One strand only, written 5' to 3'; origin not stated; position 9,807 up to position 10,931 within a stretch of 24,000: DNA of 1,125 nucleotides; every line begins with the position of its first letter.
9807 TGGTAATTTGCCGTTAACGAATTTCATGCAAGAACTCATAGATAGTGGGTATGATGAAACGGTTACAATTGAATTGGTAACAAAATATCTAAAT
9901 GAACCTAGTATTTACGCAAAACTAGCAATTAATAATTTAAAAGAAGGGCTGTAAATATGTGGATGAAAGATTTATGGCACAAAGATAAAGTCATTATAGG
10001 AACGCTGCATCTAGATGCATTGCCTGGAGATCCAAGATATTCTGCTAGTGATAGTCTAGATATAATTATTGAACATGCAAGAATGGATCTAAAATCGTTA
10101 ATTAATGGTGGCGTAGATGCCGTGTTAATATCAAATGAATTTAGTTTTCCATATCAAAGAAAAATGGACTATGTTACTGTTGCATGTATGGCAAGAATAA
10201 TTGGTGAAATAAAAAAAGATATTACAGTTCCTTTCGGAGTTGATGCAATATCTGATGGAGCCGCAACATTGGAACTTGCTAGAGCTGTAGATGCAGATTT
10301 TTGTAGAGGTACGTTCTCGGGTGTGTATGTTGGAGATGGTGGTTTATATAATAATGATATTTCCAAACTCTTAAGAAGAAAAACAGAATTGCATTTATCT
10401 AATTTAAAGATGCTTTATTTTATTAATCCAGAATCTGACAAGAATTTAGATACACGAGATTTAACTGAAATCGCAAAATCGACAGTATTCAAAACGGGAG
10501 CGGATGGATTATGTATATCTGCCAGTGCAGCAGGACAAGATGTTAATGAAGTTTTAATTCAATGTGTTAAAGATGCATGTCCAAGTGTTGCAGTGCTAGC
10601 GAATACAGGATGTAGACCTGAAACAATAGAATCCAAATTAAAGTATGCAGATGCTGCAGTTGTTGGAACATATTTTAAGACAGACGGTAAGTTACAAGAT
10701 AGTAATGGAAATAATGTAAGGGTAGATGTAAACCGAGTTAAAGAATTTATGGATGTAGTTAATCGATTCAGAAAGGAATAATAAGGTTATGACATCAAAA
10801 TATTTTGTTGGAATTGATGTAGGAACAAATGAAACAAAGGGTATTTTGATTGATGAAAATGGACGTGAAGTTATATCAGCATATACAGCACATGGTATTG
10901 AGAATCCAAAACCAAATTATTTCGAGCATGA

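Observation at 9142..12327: Uncharacterised distal module: TIM-barrel epimerase, BtpA/SgcQ and FGGY kinase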

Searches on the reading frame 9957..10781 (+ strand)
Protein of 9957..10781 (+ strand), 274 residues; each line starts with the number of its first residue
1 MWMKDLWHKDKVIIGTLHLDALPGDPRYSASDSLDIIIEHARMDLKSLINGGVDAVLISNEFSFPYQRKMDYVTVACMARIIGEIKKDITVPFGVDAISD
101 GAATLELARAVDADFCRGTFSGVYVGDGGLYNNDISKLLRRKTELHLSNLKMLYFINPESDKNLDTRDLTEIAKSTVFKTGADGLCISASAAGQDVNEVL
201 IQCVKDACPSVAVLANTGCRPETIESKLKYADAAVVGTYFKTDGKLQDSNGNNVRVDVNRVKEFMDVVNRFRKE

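Call 4: search_protein_families(library=pfam, proteins=[window:9957-10781:+])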
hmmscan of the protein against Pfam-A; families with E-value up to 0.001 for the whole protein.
window:9957-10781:+ (274 aa): 1 family
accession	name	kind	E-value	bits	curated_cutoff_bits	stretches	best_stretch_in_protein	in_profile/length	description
PF03437.21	BtpA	-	8.9e-63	212.5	30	1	10-269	2-253/254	BtpA family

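Call 5: search_protein_families(library=ncbifam, proteins=[window:9957-10781:+], max_evalue=0.00001)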
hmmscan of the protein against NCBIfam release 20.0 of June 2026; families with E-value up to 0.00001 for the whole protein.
window:9957-10781:+ (274 aa): 2 families
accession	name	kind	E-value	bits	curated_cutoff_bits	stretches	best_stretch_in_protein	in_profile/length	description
TIGR00259.1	thylakoid_BtpA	subfamily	5e-66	222.8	153.4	1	11-271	2-255/257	BtpA/SgcQ family protein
NF045918.1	PhsystIBiosynBtpA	equivalog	2e-35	122.4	400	1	4-268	2-260/261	photosystem I biogenesis protein BtpA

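Call 8: find_homologous_proteins(query=window:9957-10781:+, max_evalue=1e-10)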
Query window:9957-10781:+ (274 aa): 3064 proteins with E <= 1e-10 among 5792 candidates; the best 120 are listed.
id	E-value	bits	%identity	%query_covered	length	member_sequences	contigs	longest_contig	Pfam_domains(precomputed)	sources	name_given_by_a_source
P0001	4.5e-169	578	93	100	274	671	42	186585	PF03437.22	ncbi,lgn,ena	-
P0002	1.2e-161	554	90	100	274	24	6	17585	PF03437.22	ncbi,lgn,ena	-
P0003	1.2e-161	554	90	100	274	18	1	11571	PF03437.22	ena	-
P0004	2.1e-159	547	90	100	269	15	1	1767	PF03437.22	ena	-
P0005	5.7e-158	542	89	100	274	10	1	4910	PF03437.22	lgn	-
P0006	4.2e-157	539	88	100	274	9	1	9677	PF03437.22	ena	-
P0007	1.1e-153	528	90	100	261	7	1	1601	PF03437.22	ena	-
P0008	1.5e-140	485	85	100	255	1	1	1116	PF03437.22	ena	-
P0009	6.1e-130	450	73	99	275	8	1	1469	PF03437.22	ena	-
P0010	9.6e-125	433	72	100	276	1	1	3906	PF03437.22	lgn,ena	-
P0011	2.6e-124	432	71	99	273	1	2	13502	PF03437.22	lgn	-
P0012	2.3e-121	422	70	100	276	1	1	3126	PF03437.22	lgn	-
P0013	3.6e-120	418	69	100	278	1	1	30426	PF03437.22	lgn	-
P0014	5.0e-120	418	69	100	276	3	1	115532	PF03437.22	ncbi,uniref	ncbi:BtpA/SgcQ family protein [Cytobacillus sp. Hz8]|uniref:BtpA/SgcQ family protein n=1 Tax=Cytobac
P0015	4.3e-119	415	68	100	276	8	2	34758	PF03437.22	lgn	-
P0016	2.7e-117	409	68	100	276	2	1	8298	PF03437.22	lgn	-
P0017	3.7e-117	408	66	100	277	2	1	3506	PF03437.22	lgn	-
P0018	3.7e-117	408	67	100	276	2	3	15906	PF03437.22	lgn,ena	-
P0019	4.2e-117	408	68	99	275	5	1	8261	PF03437.22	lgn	-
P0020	5.2e-117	408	67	99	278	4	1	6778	PF03437.22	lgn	-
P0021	1.4e-116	406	68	100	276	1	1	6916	PF03437.22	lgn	-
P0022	1.4e-116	406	68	100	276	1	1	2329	PF03437.22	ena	-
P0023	1.4e-116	406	67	100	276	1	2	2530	PF03437.22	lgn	-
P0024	1.5e-116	406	67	100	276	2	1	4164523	PF03437.22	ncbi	-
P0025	2.5e-116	406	68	100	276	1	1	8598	PF03437.22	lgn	-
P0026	2.6e-116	406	68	100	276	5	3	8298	PF03437.22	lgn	-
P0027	2.7e-116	405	67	100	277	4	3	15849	PF03437.22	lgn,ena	-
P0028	3.6e-116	405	67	100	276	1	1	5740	PF03437.22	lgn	-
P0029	4.9e-116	405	67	100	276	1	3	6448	PF03437.22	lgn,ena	-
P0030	4.9e-116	405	68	100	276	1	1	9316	PF03437.22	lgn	-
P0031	5.6e-116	404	67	100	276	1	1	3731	PF03437.22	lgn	-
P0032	8.9e-116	404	67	100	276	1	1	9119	PF03437.22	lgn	-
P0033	9.5e-116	404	67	99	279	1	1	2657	PF03437.22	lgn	-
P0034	1.8e-115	403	67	100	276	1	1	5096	PF03437.22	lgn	-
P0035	4.7e-115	401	66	100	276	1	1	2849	PF03437.22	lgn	-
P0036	6.3e-115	401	66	100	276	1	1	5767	PF03437.22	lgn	-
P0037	6.4e-115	401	66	100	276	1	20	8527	PF03437.22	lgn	-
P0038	1.1e-114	400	66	99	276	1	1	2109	PF03437.22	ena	-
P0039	1.1e-114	400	66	99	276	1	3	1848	PF03437.22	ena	-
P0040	1.2e-114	400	66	100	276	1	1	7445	PF03437.22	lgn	-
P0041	1.6e-114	400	66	99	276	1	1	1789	PF03437.22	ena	-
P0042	2.2e-114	399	66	99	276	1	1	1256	PF03437.22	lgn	-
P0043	2.5e-114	399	66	100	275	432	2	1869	PF03437.22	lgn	-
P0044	3.1e-114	399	66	100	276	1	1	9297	PF03437.22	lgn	-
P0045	3.6e-114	399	67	99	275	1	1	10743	PF03437.22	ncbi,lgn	-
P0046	5.7e-114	398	66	99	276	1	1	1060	PF03437.22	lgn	-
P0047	5.8e-114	398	66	100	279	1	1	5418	PF03437.22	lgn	-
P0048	6.8e-114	398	66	100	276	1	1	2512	PF03437.22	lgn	-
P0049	7.5e-114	397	66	100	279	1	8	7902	PF03437.22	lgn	-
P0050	7.5e-114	397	66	100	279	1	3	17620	PF03437.22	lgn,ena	-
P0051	7.9e-114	397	66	99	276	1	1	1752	PF03437.22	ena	-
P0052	7.9e-114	397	66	99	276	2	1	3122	PF03437.22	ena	-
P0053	1.0e-113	397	66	99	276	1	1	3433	PF03437.22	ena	-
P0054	1.1e-113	397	67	99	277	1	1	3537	PF03437.22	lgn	-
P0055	1.2e-113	397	66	100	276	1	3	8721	PF03437.22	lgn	-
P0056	1.5e-113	396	66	99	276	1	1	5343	PF03437.22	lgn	-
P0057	1.6e-113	396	66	100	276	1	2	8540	PF03437.22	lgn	-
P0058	2.0e-113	396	66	99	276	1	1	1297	PF03437.22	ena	-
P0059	2.1e-113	396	66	99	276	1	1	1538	PF03437.22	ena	-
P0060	2.9e-113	396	66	99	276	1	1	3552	PF03437.22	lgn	-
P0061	3.7e-113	395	66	99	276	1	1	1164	PF03437.22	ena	-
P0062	3.9e-113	395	66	99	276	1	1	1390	PF03437.22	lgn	-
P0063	3.9e-113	395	66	99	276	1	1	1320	PF03437.22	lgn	-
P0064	3.9e-113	395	66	99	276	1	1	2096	PF03437.22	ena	-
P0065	5.5e-113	395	65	99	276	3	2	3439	PF03437.22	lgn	-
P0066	7.1e-113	394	65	100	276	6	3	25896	PF03437.22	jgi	-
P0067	7.6e-113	394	66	99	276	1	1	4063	PF03437.22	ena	-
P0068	9.3e-113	394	66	99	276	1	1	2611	PF03437.22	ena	-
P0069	9.3e-113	394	66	99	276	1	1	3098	PF03437.22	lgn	-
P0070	1.0e-112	394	66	99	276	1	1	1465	PF03437.22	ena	-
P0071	1.0e-112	394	66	100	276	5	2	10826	PF03437.22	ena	-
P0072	1.0e-112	394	66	99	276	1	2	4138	PF03437.22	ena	-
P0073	1.2e-112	393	66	100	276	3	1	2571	PF03437.22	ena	-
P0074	1.4e-112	393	66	99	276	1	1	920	PF03437.22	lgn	-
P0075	1.4e-112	393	66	99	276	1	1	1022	PF03437.22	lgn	-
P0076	2.0e-112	393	66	99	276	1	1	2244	PF03437.22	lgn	-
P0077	2.0e-112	393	66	99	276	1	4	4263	PF03437.22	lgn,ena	-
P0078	2.2e-112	393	66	100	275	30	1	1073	PF03437.22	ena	-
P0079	2.3e-112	393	64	100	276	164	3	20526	PF03437.22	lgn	-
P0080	2.5e-112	392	66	100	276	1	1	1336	PF03437.22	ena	-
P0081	2.7e-112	392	66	99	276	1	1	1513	PF03437.22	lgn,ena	-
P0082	3.2e-112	392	66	100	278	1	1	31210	PF03437.22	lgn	-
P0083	3.3e-112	392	65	99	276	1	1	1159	PF03437.22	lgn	-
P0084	3.4e-112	392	66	99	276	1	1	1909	PF03437.22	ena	-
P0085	3.5e-112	392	65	99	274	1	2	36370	PF03437.22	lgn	-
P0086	3.6e-112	392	67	99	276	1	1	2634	PF03437.22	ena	-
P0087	3.8e-112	392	66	99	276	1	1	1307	PF03437.22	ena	-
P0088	4.7e-112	392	65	99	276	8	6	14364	PF03437.22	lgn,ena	-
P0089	4.8e-112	392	64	100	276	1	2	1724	PF03437.22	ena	-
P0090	5.0e-112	391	66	99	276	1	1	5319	PF03437.22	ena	-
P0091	5.1e-112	391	66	99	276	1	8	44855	PF03437.22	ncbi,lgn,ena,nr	ncbi:MAG: BtpA/SgcQ family protein [Oscillospiraceae bacterium]|nr:BtpA/SgcQ family protein [Oscillo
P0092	5.1e-112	391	66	99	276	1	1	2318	PF03437.22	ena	-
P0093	6.6e-112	391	65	99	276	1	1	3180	PF03437.22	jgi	jgi:membrane complex biogenesis BtpA family protein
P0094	6.7e-112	391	65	99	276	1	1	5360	PF03437.22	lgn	-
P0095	8.2e-112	391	65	100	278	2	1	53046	PF03437.22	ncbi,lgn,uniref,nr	ncbi:BtpA/SgcQ family protein [Vagococcus elongatus]|uniref:SgcQ protein n=1 Tax=Vagococcus elongatu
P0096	8.3e-112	391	65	99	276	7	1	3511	PF03437.22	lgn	-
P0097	8.4e-112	391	65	100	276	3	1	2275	PF03437.22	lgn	-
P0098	8.6e-112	391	65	100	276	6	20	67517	PF03437.22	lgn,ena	-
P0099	8.9e-112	391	64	100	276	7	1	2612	PF03437.22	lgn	-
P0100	8.9e-112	391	66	100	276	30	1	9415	PF03437.22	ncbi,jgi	jgi:membrane complex biogenesis BtpA family protein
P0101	9.2e-112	391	65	99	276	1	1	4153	PF03437.22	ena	-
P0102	9.9e-112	391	65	99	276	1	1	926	PF03437.22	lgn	-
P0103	1.0e-111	390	65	99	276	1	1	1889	PF03437.22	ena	-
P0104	1.0e-111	390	67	100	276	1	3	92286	PF03437.22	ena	-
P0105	1.2e-111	390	65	99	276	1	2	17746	PF03437.22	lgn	-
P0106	1.2e-111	390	65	100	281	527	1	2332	PF03437.22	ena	-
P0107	1.2e-111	390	65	99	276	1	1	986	PF03437.22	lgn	-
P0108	1.2e-111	390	66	99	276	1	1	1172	PF03437.22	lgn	-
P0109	1.4e-111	390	65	99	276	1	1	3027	PF03437.22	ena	-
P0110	1.4e-111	390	65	99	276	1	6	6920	PF03437.22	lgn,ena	-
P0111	1.4e-111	390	65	99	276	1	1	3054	PF03437.22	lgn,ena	-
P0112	1.4e-111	390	65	99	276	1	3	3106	PF03437.22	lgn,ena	-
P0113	1.4e-111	390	65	99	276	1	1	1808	PF03437.22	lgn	-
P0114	1.7e-111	390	64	100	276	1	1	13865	PF03437.22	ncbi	-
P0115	1.7e-111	390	65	99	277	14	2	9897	PF03437.22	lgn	-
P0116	1.8e-111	390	65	100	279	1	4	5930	PF03437.22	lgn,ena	-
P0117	1.9e-111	390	65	99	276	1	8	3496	PF03437.22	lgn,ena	-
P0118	1.9e-111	390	65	99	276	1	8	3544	PF03437.22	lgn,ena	-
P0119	2.1e-111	389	66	100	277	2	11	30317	PF03437.22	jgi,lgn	-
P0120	2.1e-111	389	65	99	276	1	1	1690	PF03437.22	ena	-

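Call 9: search_solved_structures(query=window:9957-10781:+, max_evalue=0.01, show_alignments=1)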
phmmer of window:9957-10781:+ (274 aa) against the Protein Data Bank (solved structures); distinct sequences matched with E-value up to 0.01: 0.

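Call 10: find_encoding_contigs(protein=P0001, flank=10000, max_places=4)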
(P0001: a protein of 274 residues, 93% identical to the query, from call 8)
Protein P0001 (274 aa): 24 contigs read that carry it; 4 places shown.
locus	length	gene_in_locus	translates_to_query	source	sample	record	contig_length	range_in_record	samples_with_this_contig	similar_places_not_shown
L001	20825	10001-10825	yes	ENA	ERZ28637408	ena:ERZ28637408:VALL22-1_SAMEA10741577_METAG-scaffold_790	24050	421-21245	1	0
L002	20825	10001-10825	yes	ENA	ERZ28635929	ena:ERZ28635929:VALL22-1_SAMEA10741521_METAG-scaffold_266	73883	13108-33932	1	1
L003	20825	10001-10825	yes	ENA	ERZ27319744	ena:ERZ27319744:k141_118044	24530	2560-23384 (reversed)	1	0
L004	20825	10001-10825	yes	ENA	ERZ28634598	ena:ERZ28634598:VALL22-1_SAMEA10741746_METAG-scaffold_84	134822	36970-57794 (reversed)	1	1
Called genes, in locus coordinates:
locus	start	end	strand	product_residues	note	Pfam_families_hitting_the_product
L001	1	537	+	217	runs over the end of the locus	-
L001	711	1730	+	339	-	PF00044:Gp_dh_N, PF02800:Gp_dh_C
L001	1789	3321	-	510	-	PF07969:Amidohydro_3, PF01979:Amidohydro_1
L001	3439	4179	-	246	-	PF00392:GntR, PF07702:UTRA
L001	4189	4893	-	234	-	PF00392:GntR, PF07702:UTRA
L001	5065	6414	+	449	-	PF13520:AA_permease_2, PF00324:AA_permease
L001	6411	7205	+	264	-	PF00294:PfkB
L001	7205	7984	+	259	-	PF07224:Chlorophyllase (weak), PF00756:Esterase, PF02230:Abhydrolase_2 (faint), PF00326:Peptidase_S9 (weak)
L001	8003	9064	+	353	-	PF01380:SIS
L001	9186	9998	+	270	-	PF01261:AP_endonuc_2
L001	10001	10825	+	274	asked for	PF03437:BtpA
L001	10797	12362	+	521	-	PF00370:FGGY_N, PF02782:FGGY_C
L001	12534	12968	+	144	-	PF04397:LytTR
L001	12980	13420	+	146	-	PF11457:DUF3021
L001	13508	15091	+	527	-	PF00128:Alpha-amylase, PF02806:Alpha-amylase_C (faint)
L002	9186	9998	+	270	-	PF01261:AP_endonuc_2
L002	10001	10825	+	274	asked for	PF03437:BtpA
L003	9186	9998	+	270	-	PF01261:AP_endonuc_2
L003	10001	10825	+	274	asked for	PF03437:BtpA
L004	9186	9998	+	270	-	PF01261:AP_endonuc_2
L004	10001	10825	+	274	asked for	PF03437:BtpA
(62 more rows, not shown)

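Call 11: find_encoding_contigs(protein=P0024, flank=10000, max_places=3)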
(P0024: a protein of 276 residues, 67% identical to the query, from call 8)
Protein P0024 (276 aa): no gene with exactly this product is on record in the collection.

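Call 12: find_encoding_contigs(protein=P0014, flank=10000, max_places=1)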
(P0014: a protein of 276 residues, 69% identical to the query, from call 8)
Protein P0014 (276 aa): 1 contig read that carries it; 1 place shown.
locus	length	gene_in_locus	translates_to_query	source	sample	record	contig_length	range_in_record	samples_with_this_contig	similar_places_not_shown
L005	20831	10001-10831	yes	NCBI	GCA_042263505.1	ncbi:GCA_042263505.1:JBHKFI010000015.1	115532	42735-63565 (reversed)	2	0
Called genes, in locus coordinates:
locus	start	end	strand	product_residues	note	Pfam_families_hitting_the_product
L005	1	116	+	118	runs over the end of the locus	PF26323:EsxC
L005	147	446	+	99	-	PF06013:WXG100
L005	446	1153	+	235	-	PF16887:DUF5081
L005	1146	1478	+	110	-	-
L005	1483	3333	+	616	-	PF12639:Colicin-DNase, PF14414:WHH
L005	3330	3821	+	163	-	PF14567:SUKH_5, PF09346:SMI1_KNR4, PF14568:SUKH_6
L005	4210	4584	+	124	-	-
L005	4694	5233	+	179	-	PF12639:Colicin-DNase (weak), PF14414:WHH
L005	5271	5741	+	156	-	PF09346:SMI1_KNR4, PF14568:SUKH_6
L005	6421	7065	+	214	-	PF12639:Colicin-DNase, PF14414:WHH (weak)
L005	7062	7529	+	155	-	PF22481:DUF6985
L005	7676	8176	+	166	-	-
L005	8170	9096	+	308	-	PF14414:WHH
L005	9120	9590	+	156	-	PF14567:SUKH_5 (faint), PF09346:SMI1_KNR4, PF14568:SUKH_6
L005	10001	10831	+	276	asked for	PF03437:BtpA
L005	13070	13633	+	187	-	PF01261:AP_endonuc_2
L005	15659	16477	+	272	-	PF01261:AP_endonuc_2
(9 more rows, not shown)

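Call 13: find_encoding_contigs(protein=P0095, flank=10000, max_places=1)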
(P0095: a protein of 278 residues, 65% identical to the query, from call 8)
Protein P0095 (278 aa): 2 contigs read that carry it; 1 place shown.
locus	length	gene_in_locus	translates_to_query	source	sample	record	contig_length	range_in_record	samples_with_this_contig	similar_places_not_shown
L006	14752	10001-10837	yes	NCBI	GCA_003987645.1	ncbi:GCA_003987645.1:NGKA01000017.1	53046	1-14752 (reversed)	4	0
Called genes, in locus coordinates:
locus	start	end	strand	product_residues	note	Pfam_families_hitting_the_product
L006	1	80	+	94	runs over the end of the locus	PF01817:CM_2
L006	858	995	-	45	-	PF13333:rve_2 (weak)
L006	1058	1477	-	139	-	PF13276:HTH_21 (weak), PF00665:rve (weak)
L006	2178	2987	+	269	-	PF00294:PfkB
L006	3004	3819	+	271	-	PF01261:AP_endonuc_2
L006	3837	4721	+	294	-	PF04909:Amidohydro_2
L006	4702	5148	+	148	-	PF01894:YjbQ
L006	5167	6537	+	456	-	PF00324:AA_permease, PF13520:AA_permease_2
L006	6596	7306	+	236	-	PF00392:GntR, PF07702:UTRA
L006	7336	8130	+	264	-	PF00294:PfkB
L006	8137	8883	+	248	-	PF00392:GntR, PF07702:UTRA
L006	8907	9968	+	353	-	PF01380:SIS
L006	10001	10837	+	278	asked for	PF03437:BtpA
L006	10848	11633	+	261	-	PF08282:Hydrolase_3, PF05116:S6PP (weak)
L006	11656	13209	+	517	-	PF00370:FGGY_N, PF02782:FGGY_C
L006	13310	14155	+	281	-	PF01261:AP_endonuc_2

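Call 14: find_encoding_contigs(protein=P0091, flank=10000, max_places=2)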
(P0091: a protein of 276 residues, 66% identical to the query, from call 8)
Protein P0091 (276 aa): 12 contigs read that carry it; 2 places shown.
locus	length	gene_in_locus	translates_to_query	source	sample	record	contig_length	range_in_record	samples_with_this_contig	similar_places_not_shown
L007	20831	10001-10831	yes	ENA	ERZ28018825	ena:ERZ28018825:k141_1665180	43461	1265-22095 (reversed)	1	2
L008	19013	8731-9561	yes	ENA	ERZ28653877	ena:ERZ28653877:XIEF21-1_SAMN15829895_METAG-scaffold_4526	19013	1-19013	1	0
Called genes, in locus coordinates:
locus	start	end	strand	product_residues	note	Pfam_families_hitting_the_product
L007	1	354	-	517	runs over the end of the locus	PF07969:Amidohydro_3, PF01979:Amidohydro_1 (weak)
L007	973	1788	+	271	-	PF00294:PfkB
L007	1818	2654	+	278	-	PF01261:AP_endonuc_2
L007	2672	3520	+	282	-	PF04909:Amidohydro_2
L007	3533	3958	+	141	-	PF01894:YjbQ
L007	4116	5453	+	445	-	PF13520:AA_permease_2, PF00324:AA_permease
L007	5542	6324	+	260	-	PF00392:GntR, PF07702:UTRA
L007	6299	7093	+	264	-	PF00294:PfkB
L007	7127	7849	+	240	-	PF00392:GntR, PF07702:UTRA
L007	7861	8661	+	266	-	PF00756:Esterase, PF00561:Abhydrolase_1 (weak), PF00326:Peptidase_S9 (faint)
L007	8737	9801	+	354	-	PF01380:SIS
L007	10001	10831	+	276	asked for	PF03437:BtpA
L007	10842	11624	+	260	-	PF08282:Hydrolase_3, PF05116:S6PP (weak)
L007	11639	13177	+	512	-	PF00370:FGGY_N, PF02782:FGGY_C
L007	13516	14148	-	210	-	PF08901:DUF1847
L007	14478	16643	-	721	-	PF09508:Lact_bio_phlase, PF17385:LBP_M, PF17386:LBP_C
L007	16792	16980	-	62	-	PF21844:DUF6903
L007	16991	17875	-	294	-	PF00528:BPD_transp_1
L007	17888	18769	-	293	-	PF00528:BPD_transp_1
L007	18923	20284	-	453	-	PF01547:SBP_bac_1, PF13343:SBP_bac_6 (faint)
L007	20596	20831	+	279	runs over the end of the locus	PF02311:AraC_binding, PF07883:Cupin_2 (weak), PF00165:HTH_AraC, PF12833:HTH_18, PF00165:HTH_AraC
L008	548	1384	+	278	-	PF01261:AP_endonuc_2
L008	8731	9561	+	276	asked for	PF03437:BtpA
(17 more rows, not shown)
